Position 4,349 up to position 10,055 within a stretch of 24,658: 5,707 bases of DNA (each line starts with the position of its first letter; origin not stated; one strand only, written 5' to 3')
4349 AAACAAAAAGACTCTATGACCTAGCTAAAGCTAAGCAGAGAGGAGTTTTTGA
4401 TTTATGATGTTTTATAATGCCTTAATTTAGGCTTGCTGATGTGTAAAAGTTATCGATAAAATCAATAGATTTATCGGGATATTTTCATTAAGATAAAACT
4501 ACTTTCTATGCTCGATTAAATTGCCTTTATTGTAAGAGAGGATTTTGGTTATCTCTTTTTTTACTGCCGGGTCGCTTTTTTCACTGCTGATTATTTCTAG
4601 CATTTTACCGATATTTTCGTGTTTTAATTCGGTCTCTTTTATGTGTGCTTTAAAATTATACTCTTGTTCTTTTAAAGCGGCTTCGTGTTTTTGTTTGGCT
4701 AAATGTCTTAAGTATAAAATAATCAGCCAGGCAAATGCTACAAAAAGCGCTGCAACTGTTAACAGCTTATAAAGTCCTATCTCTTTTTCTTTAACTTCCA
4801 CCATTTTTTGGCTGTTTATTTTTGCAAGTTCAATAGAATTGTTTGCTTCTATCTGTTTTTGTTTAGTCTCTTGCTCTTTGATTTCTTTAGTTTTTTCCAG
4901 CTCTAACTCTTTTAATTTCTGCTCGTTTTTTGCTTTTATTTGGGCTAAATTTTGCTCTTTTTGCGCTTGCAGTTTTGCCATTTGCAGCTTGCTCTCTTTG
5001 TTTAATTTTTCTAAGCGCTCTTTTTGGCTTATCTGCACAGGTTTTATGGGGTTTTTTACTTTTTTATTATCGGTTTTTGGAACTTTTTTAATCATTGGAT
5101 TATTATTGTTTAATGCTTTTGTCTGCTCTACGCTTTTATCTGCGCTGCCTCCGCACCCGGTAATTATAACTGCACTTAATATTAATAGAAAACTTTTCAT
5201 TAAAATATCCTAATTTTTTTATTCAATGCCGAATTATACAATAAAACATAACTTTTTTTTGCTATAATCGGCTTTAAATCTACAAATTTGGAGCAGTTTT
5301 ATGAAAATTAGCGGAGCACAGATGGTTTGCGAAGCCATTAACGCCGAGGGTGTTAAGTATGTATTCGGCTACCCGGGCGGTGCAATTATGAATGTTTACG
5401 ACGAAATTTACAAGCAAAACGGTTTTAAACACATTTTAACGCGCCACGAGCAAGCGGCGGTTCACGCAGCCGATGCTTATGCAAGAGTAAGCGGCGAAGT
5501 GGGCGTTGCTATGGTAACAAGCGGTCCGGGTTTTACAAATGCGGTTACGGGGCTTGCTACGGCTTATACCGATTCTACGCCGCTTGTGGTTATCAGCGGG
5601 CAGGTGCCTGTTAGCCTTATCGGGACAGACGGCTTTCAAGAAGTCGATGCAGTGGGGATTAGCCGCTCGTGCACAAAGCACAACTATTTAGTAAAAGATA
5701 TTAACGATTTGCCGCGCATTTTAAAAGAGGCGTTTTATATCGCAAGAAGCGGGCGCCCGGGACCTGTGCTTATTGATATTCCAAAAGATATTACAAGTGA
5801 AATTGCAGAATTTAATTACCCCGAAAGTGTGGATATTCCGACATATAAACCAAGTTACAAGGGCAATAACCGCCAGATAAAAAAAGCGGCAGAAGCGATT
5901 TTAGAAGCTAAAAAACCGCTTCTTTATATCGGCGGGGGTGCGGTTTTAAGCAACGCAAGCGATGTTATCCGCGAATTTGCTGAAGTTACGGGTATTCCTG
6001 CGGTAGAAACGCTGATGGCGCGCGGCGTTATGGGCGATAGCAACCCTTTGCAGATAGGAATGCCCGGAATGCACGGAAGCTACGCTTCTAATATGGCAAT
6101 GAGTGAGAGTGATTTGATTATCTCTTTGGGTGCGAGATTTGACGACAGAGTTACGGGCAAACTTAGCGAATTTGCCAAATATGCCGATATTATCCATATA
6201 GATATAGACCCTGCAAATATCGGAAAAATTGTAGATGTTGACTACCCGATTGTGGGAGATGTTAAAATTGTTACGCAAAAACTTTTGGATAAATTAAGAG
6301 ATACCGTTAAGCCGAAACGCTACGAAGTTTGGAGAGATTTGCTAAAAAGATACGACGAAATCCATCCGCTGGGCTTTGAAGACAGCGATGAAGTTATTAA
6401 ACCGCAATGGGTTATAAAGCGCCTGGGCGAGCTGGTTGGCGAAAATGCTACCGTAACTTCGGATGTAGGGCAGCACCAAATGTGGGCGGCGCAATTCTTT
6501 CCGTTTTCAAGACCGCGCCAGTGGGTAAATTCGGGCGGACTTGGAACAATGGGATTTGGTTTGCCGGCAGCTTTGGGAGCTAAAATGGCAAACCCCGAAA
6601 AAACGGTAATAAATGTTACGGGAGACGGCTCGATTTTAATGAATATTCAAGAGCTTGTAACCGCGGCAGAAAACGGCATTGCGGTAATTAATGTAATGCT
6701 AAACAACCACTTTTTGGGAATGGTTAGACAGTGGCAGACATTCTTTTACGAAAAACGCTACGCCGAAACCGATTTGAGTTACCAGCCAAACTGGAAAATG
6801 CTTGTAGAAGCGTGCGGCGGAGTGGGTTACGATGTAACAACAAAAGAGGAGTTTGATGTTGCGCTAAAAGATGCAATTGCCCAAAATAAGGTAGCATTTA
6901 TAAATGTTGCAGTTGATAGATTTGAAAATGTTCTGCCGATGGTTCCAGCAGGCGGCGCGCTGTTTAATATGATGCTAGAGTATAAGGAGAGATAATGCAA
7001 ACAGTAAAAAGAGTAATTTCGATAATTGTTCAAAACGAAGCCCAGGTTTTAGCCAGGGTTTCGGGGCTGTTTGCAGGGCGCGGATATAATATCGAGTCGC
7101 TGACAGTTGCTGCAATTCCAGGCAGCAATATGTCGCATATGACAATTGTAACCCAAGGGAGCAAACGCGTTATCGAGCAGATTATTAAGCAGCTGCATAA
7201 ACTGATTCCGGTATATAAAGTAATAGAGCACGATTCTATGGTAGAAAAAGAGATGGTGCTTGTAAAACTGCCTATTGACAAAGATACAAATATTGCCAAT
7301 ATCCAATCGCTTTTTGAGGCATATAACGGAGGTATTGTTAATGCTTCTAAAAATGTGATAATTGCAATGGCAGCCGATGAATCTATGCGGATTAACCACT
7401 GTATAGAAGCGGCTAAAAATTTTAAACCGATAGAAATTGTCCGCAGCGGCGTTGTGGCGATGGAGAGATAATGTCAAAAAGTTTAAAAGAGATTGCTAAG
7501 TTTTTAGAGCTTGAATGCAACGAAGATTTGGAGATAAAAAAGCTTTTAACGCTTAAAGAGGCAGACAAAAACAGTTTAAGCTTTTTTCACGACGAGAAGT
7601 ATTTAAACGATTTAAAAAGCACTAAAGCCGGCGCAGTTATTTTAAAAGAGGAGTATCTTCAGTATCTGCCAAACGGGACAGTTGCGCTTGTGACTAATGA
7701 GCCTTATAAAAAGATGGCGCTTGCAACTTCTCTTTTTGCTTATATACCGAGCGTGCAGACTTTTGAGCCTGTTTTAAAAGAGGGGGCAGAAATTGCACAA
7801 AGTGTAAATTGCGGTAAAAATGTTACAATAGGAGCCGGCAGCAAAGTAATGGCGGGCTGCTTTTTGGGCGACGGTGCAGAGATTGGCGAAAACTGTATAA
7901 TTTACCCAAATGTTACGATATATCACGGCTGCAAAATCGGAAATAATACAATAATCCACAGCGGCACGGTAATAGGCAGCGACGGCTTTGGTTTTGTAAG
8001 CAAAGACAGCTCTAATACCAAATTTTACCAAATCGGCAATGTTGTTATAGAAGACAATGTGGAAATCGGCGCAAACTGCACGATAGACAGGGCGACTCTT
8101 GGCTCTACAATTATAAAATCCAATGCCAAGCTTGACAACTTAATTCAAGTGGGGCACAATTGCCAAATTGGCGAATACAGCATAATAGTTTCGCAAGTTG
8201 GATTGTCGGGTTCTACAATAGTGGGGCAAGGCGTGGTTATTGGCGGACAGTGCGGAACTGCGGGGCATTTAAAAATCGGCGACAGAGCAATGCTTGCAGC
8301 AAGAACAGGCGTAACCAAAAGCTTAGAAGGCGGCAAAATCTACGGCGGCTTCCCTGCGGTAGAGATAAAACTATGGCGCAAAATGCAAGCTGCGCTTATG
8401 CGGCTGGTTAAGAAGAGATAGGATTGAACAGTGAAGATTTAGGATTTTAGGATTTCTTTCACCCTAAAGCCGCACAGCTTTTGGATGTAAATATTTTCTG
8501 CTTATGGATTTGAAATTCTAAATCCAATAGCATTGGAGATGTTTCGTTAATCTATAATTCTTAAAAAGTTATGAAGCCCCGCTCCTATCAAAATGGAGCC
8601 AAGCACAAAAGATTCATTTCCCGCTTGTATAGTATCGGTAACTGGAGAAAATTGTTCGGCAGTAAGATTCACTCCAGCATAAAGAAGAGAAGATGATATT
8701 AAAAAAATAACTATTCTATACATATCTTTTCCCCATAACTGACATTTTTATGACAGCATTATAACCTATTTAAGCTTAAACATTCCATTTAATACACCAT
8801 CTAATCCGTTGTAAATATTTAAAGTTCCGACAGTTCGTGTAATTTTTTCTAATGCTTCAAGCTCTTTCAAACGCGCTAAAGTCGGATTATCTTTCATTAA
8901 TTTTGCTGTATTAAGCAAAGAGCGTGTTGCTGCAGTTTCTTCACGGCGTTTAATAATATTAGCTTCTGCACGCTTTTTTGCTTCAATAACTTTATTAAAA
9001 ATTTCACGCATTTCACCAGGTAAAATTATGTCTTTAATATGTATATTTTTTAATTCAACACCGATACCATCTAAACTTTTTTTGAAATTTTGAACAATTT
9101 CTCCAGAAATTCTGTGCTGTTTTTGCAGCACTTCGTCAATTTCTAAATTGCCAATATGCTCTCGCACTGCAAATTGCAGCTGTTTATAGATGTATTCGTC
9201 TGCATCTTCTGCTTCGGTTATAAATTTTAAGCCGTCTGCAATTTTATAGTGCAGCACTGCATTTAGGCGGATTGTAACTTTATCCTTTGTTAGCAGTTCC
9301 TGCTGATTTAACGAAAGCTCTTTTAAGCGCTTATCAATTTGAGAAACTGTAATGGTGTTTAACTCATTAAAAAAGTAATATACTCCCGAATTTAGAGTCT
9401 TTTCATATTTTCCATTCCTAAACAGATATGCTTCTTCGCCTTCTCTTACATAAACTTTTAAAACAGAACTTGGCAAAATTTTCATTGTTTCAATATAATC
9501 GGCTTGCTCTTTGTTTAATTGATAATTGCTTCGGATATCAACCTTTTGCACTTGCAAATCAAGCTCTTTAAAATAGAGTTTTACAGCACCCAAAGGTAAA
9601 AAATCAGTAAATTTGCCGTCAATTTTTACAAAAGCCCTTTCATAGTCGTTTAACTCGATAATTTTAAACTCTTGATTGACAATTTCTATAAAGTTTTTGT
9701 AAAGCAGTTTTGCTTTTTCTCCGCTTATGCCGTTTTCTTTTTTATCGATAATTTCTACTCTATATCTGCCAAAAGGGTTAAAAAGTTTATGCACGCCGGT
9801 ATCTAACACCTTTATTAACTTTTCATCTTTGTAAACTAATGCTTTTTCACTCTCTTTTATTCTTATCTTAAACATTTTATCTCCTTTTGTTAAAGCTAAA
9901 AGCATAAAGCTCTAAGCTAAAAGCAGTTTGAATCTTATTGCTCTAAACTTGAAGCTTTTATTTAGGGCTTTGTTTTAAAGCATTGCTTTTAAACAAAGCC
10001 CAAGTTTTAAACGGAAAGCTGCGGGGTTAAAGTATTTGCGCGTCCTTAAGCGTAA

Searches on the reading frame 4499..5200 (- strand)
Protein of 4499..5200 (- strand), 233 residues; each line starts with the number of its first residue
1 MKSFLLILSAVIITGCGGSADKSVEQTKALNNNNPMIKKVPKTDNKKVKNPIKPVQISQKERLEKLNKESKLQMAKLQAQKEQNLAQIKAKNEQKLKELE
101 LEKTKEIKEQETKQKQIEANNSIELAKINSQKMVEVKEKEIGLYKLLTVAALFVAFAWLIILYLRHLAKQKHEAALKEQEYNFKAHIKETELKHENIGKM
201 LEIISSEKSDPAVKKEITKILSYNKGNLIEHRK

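Call 12: search_protein_families(library=pfam, proteins=[window:4499-5200:-])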
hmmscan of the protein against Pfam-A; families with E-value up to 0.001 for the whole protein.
window:4499-5200:- (233 aa): 0 families

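Call 50: find_encoding_contigs(protein=window:4499-5200:-, flank=6000, max_places=8)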
Protein window:4499-5200:- (233 aa): 5 contigs read that carry it; 4 places shown.
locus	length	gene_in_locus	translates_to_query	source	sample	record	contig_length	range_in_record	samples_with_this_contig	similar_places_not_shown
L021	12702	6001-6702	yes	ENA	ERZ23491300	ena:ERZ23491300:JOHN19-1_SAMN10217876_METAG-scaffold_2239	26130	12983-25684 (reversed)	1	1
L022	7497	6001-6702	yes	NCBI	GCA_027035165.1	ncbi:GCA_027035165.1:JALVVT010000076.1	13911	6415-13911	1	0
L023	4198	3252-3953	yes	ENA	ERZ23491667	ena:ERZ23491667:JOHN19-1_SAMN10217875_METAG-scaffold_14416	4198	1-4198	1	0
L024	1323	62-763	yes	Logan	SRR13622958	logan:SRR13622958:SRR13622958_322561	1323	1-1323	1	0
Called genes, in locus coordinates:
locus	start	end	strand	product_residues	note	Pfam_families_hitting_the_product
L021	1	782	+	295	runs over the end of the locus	PF06977:SdiA-regulated (weak), PF13449:Phytase-like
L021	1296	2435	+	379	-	PF01145:Band_7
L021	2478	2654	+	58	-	-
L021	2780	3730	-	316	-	PF04613:LpxD, PF24894:Hexapep_GlmU (faint), PF25084:LbH_EIF2B (weak), PF00132:Hexapep (weak), PF14602:Hexapep_2 (faint), PF00132:Hexapep, PF25087:GMPPB_C (weak)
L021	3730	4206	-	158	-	PF01842:ACT, PF22629:ACT_AHAS_ss, PF13710:ACT_5, PF10369:ALS_ss_C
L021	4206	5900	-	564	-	PF02776:TPP_enzyme_N, PF00205:TPP_enzyme_M, PF02775:TPP_enzyme_C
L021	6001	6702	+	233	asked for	-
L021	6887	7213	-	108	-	-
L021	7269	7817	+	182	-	PF09411:PagL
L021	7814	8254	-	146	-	PF00156:Pribosyltran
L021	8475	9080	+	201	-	PF00188:CAP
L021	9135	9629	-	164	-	-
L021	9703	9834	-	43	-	-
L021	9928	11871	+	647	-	PF16177:ACAS_N, PF00501:AMP-binding, PF13193:AMP-binding_C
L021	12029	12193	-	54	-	-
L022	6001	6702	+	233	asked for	-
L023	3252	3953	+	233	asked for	-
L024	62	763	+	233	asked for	-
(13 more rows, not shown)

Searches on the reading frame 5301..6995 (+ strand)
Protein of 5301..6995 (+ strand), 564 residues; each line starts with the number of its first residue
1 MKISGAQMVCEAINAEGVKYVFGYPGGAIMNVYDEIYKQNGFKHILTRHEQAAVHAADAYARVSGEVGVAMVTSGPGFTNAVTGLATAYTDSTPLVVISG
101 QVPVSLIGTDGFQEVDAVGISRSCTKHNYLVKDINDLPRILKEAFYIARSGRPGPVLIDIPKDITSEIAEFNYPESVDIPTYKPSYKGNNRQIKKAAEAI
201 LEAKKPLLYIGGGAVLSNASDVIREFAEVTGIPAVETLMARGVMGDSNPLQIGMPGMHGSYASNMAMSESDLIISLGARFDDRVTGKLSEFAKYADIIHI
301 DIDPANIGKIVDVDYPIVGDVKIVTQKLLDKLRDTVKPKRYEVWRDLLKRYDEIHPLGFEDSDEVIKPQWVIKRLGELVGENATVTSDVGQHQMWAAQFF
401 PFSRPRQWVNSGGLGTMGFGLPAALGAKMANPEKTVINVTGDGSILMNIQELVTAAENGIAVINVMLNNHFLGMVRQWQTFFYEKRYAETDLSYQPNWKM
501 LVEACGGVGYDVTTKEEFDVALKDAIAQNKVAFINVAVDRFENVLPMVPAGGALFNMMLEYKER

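Call 12: search_protein_families(library=pfam, proteins=[window:5301-6995:+])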
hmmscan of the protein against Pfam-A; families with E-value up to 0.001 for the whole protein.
window:5301-6995:+ (564 aa): 3 families
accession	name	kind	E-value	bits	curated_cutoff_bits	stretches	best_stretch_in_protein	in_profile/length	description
PF02775.26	TPP_enzyme_C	-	2.3e-56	190.2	21.9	1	388-536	1-151/151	Thiamine pyrophosphate enzyme, C-terminal TPP binding domain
PF00205.28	TPP_enzyme_M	-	2.3e-49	167.1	30.4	1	193-328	1-137/137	Thiamine pyrophosphate enzyme, central domain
PF02776.23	TPP_enzyme_N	-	9e-43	145.3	26.8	1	4-119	2-118/119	Thiamine pyrophosphate enzyme, N-terminal TPP binding domain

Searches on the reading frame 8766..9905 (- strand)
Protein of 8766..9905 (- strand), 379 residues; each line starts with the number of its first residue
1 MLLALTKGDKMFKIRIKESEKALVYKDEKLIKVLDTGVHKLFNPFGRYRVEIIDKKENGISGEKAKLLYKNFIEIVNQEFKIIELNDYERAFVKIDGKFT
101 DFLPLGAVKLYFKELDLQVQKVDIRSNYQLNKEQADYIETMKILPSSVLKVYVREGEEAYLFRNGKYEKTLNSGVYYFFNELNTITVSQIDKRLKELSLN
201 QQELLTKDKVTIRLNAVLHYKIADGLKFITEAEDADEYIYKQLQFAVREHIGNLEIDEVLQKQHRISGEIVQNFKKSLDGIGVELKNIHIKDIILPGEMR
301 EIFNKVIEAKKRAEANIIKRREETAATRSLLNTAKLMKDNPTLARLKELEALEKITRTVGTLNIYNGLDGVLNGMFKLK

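Call 12: search_protein_families(library=pfam, proteins=[window:8766-9905:-])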
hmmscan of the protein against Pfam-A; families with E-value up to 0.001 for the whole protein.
window:8766-9905:- (379 aa): 2 families
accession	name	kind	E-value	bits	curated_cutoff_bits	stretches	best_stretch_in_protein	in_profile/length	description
PF01145.31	Band_7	-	3.7e-32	112.2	23.6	1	153-323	3-175/176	SPFH domain / Band 7 family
PF13421.11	Band_7_1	-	0.00018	21.6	24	0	232-305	130-205/211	SPFH domain-Band 7 family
